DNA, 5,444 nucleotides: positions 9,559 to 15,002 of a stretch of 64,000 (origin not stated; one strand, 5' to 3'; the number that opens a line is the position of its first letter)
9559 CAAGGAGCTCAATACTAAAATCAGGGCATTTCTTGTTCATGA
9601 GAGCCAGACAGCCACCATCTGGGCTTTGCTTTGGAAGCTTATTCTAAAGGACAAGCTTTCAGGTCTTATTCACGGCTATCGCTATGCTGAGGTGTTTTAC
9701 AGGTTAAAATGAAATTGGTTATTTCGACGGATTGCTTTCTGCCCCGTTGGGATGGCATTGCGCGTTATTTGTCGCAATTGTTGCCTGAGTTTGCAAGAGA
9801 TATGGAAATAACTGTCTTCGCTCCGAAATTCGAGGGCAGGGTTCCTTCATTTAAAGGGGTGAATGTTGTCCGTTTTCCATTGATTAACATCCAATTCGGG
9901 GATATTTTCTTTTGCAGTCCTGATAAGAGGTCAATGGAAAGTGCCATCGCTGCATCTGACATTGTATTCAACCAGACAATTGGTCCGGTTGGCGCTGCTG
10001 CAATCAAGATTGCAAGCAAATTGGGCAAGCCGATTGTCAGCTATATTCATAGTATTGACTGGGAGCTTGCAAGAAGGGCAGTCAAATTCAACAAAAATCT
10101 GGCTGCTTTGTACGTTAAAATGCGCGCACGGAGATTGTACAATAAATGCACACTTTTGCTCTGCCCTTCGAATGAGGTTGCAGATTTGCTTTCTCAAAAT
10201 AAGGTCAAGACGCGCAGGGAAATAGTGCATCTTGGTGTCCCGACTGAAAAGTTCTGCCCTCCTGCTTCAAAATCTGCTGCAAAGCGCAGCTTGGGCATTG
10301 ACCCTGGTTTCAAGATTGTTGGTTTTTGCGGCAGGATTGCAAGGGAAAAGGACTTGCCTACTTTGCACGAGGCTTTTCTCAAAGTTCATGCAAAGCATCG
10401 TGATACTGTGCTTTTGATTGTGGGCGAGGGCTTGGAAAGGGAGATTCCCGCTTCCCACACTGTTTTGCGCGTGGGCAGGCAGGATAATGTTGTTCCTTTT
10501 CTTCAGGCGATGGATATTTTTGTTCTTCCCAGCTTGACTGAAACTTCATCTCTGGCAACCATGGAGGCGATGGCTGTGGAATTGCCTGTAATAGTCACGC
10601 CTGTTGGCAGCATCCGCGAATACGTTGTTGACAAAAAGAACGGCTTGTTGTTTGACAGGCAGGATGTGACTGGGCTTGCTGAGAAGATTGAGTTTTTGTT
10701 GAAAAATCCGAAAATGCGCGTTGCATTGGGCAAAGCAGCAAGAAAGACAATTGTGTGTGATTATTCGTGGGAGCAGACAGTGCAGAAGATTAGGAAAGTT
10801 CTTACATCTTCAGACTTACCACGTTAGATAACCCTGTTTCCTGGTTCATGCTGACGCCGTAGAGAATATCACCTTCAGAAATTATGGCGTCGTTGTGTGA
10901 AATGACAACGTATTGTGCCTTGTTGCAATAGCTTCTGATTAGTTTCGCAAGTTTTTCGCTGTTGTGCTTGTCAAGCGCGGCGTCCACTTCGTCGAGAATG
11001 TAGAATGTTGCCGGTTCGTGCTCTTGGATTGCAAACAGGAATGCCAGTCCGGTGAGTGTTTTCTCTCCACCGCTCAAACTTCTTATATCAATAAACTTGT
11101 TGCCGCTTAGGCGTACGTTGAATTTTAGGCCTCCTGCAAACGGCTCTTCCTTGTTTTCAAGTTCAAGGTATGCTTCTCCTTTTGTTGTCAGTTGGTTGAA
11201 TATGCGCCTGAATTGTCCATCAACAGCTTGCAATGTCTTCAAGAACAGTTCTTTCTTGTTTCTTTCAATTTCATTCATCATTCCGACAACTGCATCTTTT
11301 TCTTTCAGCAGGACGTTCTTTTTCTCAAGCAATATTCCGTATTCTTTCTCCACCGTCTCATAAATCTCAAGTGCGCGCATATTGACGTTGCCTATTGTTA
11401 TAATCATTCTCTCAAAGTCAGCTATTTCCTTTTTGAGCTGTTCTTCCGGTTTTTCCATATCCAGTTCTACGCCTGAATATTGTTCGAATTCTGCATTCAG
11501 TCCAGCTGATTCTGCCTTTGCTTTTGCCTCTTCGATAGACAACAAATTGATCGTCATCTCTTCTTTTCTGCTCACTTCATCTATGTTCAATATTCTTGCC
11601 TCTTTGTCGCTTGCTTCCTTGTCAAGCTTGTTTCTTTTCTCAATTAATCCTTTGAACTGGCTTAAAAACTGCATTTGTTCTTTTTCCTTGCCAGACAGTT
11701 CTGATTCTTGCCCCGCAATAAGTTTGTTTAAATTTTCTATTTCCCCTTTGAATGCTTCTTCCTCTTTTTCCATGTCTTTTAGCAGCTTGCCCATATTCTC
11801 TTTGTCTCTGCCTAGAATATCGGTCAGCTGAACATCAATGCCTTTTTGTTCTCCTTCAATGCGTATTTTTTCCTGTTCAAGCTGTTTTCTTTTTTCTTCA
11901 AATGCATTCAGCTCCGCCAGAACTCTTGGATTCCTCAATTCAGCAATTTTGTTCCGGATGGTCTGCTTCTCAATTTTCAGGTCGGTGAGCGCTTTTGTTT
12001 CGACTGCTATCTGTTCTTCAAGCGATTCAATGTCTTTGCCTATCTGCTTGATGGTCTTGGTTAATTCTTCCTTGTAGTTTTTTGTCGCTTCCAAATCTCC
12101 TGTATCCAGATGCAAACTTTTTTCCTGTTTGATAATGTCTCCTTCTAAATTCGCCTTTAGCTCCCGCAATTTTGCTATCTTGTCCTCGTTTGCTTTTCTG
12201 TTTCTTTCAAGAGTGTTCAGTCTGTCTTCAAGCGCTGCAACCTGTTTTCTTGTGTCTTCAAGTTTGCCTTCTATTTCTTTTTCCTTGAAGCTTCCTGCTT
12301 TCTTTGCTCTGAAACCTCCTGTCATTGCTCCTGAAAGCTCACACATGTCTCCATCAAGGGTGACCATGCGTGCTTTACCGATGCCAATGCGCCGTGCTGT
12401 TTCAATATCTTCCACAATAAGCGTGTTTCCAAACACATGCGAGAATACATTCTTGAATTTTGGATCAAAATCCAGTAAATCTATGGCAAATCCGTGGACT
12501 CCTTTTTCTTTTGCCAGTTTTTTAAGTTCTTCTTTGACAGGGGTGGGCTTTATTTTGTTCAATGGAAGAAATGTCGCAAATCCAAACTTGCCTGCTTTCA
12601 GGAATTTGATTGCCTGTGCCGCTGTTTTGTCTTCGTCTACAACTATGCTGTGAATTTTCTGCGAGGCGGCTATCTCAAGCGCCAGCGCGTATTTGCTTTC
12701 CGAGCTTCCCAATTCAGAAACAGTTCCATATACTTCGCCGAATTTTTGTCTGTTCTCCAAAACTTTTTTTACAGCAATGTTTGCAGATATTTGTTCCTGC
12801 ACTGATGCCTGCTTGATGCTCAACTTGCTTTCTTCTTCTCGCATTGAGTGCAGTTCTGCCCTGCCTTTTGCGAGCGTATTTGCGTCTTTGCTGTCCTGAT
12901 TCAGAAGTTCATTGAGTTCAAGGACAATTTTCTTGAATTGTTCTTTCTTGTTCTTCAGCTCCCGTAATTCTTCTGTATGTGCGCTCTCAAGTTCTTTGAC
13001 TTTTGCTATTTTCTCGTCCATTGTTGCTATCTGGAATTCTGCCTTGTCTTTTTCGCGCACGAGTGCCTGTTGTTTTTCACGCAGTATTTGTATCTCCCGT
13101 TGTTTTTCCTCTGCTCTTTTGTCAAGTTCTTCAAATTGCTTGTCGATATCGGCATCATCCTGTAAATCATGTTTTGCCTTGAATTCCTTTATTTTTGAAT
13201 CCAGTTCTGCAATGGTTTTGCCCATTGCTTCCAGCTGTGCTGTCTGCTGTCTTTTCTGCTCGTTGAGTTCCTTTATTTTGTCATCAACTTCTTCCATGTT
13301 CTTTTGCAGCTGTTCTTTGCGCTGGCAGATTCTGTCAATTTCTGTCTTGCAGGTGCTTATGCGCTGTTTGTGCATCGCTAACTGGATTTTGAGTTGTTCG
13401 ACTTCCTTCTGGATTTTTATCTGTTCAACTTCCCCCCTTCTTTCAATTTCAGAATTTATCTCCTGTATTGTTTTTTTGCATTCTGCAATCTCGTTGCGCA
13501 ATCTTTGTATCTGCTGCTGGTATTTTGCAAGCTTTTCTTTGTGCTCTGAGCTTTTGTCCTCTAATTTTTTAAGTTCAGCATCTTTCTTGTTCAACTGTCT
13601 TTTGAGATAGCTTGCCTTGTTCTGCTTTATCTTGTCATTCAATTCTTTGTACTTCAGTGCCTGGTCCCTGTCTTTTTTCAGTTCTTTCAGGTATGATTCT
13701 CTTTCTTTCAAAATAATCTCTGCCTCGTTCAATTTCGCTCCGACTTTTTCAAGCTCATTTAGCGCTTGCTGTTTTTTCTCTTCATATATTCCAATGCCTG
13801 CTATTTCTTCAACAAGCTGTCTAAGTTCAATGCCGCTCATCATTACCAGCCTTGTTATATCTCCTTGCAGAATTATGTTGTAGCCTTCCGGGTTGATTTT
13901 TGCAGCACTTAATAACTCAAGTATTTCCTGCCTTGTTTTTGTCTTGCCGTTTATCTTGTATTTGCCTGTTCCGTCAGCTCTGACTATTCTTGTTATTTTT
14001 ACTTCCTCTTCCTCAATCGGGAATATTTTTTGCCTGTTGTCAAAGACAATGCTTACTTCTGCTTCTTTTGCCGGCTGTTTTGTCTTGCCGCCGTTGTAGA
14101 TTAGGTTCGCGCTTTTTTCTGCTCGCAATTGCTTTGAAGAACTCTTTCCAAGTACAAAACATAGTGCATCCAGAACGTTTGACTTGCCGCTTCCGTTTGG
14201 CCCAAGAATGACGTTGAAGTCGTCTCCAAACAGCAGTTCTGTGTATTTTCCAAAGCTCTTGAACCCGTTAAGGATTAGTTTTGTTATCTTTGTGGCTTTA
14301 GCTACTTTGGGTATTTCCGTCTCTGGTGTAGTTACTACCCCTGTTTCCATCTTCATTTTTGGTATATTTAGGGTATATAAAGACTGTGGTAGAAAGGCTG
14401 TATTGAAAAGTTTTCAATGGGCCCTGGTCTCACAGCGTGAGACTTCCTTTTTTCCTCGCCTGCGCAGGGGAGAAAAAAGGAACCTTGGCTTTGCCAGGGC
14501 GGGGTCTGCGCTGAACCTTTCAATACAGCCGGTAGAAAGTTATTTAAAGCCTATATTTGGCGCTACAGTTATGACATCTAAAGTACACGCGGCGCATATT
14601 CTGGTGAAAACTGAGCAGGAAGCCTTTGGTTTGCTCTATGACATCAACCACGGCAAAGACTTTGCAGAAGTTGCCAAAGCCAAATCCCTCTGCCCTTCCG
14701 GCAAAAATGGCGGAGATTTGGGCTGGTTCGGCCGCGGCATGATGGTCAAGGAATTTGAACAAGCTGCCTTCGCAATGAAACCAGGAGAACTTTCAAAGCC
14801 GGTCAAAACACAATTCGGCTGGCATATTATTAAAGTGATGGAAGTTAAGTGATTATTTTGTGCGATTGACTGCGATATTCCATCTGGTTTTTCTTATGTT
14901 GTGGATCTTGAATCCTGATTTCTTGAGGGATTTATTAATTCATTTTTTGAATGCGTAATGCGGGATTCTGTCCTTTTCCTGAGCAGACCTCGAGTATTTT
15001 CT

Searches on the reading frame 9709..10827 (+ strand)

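Call 26: search_protein_families(library=pfam, proteins=[window:9709-10827:+])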
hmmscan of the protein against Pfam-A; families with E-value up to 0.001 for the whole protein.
window:9709-10827:+ (372 aa): 6 families
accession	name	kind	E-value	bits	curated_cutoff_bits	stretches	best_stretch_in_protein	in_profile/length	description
PF00534.26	Glycos_transf_1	-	8.7e-33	113.7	26.4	1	190-346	4-171/172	Glycosyl transferases group 1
PF13692.12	Glyco_trans_1_4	-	1.5e-30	106.7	27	1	202-333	2-142/142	Glycosyl transferases group 1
PF13439.12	Glyco_transf_4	-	8.6e-18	65.4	28.5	1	15-181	2-170/170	Glycosyltransferase Family 4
PF13524.12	Glyco_trans_1_2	-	9e-10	39.1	25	1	258-361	37-142/144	Glycosyl transferase-like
PF13579.12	Glyco_trans_4_4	-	1.6e-06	29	29.7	1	16-175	2-157/158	Glycosyl transferase 4-like domain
PF20706.3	GT4-conflict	-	0.00021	20.9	26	1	265-360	279-384/385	Family 4 Glycosyltransferase in conflict systems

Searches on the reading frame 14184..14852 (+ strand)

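Call 10: search_protein_families(library=pfam, proteins=[window:14184-14852:+])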
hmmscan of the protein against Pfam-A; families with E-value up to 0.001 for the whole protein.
window:14184-14852:+ (222 aa): 3 families
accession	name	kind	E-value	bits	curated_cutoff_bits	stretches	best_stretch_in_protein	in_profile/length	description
PF13616.12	Rotamase_3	-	3.7e-25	89.2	22.5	1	126-221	8-115/116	PPIC-type PPIASE domain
PF00639.27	Rotamase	-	1.5e-24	87.2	21.7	1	142-219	17-96/97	PPIC-type PPIASE domain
PF13145.12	Rotamase_2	-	8.2e-10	40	27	1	156-222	44-109/121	PPIC-type PPIASE domain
